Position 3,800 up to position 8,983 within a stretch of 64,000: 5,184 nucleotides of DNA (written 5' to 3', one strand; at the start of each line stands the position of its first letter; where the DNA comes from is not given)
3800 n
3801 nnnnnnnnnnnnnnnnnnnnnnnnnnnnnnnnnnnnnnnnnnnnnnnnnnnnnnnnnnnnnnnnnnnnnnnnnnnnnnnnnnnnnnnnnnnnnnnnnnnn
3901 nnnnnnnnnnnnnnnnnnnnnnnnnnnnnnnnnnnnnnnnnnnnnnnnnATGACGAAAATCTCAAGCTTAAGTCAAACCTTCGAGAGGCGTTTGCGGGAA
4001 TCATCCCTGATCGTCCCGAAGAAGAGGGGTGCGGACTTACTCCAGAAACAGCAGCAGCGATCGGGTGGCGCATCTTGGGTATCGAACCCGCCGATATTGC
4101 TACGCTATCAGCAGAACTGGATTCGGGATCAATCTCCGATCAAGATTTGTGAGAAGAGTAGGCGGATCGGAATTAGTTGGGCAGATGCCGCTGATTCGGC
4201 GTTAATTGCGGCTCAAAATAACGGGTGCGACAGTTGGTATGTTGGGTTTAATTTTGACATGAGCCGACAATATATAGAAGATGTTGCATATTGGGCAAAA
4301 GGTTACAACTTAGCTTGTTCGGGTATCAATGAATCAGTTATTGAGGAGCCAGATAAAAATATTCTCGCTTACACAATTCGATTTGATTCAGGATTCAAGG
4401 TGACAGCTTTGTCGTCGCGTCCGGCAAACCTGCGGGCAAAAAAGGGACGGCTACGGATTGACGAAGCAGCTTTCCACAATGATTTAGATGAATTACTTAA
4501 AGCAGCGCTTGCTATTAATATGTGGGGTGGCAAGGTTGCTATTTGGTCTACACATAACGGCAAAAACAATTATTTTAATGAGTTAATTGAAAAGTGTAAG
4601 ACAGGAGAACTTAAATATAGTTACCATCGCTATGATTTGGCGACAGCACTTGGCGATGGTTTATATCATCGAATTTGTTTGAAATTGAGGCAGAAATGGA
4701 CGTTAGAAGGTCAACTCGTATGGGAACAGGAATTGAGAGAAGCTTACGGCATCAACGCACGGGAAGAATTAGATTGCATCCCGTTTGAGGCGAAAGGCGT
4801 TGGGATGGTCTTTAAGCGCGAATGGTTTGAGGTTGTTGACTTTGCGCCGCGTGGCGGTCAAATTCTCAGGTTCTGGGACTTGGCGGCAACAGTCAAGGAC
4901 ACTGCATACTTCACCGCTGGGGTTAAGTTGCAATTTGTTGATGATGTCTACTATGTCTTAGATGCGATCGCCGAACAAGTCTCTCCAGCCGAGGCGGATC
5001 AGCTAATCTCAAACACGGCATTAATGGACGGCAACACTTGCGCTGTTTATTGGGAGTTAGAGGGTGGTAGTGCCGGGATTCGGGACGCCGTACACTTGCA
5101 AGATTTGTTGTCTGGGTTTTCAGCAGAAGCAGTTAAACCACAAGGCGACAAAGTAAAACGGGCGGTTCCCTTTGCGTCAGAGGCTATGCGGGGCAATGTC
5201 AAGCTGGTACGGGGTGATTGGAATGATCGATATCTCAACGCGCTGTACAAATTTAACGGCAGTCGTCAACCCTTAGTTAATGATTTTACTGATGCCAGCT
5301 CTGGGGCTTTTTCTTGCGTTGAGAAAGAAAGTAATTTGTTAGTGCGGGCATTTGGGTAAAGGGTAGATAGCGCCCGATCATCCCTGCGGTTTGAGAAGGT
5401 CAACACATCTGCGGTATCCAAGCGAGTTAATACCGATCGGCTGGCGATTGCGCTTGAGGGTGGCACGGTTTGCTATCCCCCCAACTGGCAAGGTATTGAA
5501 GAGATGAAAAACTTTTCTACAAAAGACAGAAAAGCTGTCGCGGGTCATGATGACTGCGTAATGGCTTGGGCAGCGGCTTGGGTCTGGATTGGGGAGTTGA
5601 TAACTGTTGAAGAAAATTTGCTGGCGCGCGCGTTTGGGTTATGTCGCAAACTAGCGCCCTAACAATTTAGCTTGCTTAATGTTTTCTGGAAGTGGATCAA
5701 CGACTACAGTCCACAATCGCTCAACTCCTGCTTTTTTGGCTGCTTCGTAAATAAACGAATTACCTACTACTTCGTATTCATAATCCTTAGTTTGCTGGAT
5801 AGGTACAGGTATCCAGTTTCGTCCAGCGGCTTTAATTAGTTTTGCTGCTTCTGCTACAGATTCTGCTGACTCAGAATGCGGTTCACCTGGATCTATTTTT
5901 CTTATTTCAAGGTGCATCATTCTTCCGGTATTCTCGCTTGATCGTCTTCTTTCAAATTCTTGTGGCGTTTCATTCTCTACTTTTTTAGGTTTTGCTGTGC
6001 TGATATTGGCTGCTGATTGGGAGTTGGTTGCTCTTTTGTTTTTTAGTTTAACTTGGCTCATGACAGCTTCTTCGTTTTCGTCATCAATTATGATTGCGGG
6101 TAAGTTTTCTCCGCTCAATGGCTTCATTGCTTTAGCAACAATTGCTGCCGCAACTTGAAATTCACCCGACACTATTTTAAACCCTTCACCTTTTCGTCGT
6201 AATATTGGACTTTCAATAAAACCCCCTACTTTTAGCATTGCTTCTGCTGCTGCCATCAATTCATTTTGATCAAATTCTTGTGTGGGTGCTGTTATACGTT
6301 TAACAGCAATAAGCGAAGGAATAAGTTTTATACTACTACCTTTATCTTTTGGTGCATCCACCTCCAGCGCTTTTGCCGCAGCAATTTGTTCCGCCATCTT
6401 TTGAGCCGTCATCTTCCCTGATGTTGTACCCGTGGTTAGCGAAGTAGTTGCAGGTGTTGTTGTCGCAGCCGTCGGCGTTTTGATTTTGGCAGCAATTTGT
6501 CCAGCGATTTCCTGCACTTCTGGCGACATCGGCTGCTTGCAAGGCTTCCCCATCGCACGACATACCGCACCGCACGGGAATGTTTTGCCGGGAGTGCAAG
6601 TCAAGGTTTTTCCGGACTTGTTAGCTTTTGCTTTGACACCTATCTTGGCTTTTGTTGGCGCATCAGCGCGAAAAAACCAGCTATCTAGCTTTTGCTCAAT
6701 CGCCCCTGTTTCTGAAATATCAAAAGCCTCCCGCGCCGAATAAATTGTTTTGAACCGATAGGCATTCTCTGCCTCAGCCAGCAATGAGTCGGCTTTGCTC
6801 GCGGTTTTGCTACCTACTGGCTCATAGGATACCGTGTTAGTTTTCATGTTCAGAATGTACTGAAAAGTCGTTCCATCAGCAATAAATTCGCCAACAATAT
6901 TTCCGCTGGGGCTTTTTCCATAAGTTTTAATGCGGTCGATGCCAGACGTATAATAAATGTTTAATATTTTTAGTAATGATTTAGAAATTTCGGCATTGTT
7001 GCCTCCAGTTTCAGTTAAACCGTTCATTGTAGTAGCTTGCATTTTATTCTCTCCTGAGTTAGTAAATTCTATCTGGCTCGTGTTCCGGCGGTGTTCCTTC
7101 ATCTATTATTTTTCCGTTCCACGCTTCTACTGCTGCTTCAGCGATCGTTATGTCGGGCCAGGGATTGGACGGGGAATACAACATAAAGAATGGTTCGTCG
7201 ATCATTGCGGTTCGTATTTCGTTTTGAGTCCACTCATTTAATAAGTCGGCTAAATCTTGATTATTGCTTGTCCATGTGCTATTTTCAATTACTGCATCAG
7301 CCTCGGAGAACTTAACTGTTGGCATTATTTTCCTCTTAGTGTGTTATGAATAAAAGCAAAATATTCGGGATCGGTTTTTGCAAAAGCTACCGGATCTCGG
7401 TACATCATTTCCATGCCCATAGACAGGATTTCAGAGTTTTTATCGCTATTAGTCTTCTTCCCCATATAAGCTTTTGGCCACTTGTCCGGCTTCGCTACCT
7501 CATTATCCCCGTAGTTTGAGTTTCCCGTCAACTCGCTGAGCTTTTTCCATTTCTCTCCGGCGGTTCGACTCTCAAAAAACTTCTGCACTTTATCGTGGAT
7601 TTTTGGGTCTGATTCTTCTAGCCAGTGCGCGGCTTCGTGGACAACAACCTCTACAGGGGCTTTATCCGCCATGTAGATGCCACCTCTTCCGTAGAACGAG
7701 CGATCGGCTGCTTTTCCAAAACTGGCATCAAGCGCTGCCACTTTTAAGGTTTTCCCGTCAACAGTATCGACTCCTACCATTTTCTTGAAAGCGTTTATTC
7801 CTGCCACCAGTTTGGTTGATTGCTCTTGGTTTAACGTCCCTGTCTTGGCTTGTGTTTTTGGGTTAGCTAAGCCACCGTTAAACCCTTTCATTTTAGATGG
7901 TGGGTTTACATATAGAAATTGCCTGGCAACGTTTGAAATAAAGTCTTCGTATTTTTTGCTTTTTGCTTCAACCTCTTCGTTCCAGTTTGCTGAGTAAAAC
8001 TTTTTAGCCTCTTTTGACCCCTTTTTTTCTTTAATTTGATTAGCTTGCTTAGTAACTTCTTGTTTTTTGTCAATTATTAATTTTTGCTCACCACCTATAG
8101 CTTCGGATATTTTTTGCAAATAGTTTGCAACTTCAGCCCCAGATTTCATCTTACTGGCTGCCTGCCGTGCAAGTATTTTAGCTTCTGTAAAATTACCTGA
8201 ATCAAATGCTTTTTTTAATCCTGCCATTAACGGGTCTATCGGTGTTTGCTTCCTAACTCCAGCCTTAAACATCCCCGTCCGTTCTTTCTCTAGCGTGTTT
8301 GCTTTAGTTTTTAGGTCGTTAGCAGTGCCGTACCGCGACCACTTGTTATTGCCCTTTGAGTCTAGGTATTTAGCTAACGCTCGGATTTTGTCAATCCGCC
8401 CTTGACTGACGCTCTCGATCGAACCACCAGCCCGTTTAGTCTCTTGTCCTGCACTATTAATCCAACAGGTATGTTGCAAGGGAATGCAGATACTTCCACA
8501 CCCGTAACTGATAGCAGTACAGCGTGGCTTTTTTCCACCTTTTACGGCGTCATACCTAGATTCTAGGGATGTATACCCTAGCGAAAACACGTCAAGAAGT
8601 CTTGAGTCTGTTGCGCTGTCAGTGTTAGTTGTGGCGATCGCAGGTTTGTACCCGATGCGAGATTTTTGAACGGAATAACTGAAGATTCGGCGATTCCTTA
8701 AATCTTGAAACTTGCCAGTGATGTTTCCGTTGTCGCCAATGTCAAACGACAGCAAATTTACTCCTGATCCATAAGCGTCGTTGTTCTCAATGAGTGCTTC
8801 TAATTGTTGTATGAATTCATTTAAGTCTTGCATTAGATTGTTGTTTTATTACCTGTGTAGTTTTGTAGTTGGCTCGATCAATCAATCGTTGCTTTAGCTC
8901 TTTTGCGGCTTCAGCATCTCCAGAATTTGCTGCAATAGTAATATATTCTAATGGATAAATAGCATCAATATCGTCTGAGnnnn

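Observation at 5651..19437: Five-member protein family: shared Cys4 N-terminal module fused to different C-terminal effector-like domains, clustered after the portal gene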

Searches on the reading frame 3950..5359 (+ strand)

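Call 5: search_protein_families(library=pfam, proteins=[window:3950-5359:+], max_evalue=0.1)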
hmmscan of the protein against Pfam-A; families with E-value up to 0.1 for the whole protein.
window:3950-5359:+ (469 aa): 1 family
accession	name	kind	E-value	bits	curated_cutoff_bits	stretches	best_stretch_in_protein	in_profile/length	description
PF17289.8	Terminase_6C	-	1.8e-07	31.7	22.6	1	309-438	3-130/155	Terminase RNaseH-like domain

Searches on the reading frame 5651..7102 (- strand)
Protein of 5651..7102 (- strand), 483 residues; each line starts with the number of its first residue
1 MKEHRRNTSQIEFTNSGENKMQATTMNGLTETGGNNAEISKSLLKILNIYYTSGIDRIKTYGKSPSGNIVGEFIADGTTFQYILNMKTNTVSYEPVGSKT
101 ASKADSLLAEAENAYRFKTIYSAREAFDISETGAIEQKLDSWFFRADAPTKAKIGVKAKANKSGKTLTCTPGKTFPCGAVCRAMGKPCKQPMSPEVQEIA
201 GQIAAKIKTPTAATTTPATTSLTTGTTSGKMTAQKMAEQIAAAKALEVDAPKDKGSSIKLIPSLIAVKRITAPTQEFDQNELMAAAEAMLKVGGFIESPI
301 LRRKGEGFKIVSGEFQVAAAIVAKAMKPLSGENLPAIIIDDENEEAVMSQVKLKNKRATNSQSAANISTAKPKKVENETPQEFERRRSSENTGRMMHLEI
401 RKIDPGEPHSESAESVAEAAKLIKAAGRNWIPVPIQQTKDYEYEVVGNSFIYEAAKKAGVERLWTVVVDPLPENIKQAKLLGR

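Call 5: search_protein_families(library=pfam, proteins=[window:5651-7102:-], max_evalue=0.1)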
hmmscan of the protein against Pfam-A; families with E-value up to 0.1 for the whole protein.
window:5651-7102:- (483 aa): 2 families
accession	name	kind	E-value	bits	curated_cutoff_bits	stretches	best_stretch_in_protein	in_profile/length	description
PF02195.25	ParB_N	-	2.3e-05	24.8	26.3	0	267-346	12-85/95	ParB N-terminal domain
PF16871.11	DUF5077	-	0.064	13.8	24.6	0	138-170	32-64/122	Domain of unknown function (DUF5077)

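Call 6: search_protein_families(library=phrogs, proteins=[window:5651-7102:-], max_evalue=0.01)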
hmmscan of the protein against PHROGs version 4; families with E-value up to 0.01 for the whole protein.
window:5651-7102:- (483 aa): 0 families

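Call 98: search_protein_families(library=ncbifam, proteins=[window:5651-7042:-], max_evalue=1)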
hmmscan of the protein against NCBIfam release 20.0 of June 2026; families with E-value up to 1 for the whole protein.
window:5651-7042:- (463 aa): 2 families
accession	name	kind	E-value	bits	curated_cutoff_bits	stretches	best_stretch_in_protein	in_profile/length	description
TIGR04285.1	nucleoid_noc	exception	2.2e-05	24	315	1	252-326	16-84/255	nucleoid occlusion protein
NF007005.1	PRK09468.1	equivalog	0.1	12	331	1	278-317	148-187/237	osmolarity response regulator transcription factor OmpR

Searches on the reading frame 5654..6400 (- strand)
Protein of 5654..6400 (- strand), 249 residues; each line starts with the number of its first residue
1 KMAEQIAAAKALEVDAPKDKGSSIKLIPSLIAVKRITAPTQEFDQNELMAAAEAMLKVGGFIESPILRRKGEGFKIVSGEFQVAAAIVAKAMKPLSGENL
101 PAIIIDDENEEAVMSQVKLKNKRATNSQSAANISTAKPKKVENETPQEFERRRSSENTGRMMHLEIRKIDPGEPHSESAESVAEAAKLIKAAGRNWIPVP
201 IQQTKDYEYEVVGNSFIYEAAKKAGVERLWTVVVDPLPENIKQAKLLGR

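Call 75: search_protein_families(library=pfam, proteins=[window:5654-6400:-], max_evalue=10)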
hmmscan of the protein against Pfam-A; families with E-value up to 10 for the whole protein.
seq(249 aa): 2 families
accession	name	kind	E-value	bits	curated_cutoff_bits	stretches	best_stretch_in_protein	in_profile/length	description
PF02195.25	ParB_N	-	2.9e-06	27.7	26.3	2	33-112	12-85/95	ParB N-terminal domain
PF07737.17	ATLF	-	0.092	12.9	27.4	1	95-191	34-124/193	Anthrax toxin lethal factor, N- and C-terminal domain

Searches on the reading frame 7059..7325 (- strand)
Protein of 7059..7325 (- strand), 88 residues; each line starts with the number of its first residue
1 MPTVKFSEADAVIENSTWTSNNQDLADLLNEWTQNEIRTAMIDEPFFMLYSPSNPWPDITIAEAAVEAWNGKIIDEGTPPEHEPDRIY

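Call 76: search_protein_families(library=phrogs, proteins=[window:7059-7325:-], max_evalue=0.001)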
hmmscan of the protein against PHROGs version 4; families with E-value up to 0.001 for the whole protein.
window:7059-7325:- (88 aa): 0 families

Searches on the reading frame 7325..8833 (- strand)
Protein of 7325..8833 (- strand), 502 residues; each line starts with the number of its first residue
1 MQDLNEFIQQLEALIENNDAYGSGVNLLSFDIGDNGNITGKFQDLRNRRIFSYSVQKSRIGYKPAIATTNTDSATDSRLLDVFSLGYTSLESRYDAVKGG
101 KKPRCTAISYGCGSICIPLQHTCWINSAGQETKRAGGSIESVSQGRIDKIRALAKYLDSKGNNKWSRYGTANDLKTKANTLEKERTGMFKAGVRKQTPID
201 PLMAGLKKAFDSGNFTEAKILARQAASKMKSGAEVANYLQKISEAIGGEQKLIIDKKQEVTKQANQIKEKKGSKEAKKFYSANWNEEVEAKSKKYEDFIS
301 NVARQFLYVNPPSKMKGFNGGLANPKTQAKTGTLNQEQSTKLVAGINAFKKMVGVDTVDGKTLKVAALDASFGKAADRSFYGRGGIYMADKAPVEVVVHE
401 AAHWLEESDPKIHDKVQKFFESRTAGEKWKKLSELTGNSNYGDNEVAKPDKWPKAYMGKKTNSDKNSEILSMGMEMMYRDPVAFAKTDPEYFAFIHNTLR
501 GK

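Call 5: search_protein_families(library=pfam, proteins=[window:7325-8833:-], max_evalue=0.1)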
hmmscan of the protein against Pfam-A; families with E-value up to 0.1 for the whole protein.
window:7325-8833:- (502 aa): 0 families

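Call 6: search_protein_families(library=phrogs, proteins=[window:7325-8833:-], max_evalue=0.01)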
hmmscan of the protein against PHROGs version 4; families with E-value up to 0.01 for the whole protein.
window:7325-8833:- (502 aa): 3 families
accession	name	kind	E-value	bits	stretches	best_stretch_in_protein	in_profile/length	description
phrog_33618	-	unknown function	4.4e-47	162.1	1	94-500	4-384/386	-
phrog_20397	-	unknown function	7.2e-10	39.1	1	396-480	331-412/589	-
phrog_8561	-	unknown function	7.3e-06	26.1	1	397-487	379-467/497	-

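Call 98: search_protein_families(library=ncbifam, proteins=[window:7325-8833:-], max_evalue=1)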
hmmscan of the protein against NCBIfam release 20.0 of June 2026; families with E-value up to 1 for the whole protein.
window:7325-8833:- (502 aa): 0 families

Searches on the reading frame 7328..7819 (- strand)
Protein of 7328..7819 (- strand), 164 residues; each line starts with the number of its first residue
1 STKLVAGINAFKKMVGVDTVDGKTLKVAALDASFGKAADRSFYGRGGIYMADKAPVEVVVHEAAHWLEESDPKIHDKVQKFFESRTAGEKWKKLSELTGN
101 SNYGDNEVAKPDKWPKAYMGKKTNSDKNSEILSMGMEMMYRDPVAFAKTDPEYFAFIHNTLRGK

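Call 78: search_solved_structures(query=window:7328-7819:-, max_evalue=10)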
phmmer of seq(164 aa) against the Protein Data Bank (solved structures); distinct sequences matched with E-value up to 10: 5.
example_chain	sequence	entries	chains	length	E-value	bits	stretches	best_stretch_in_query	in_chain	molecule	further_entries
3q9c_A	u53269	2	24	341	0.36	14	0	130-155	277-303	Acetylpolyamine amidohydrolase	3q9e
3q9b_A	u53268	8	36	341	0.38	13.9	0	130-155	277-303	Acetylpolyamine amidohydrolase | Acetylpolyamine aminohydrolase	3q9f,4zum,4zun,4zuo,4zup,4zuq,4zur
5fzq_A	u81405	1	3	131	0.57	13.3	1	7-67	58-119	DESIGNED TPR PROTEIN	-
10wc_A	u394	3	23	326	0.64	13.1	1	31-99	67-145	KpSwz DUF4062 | KpSwz | KpSwz TIR/DUF4062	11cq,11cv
6lcp_B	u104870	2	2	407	1.3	12.2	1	82-122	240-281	Cdc50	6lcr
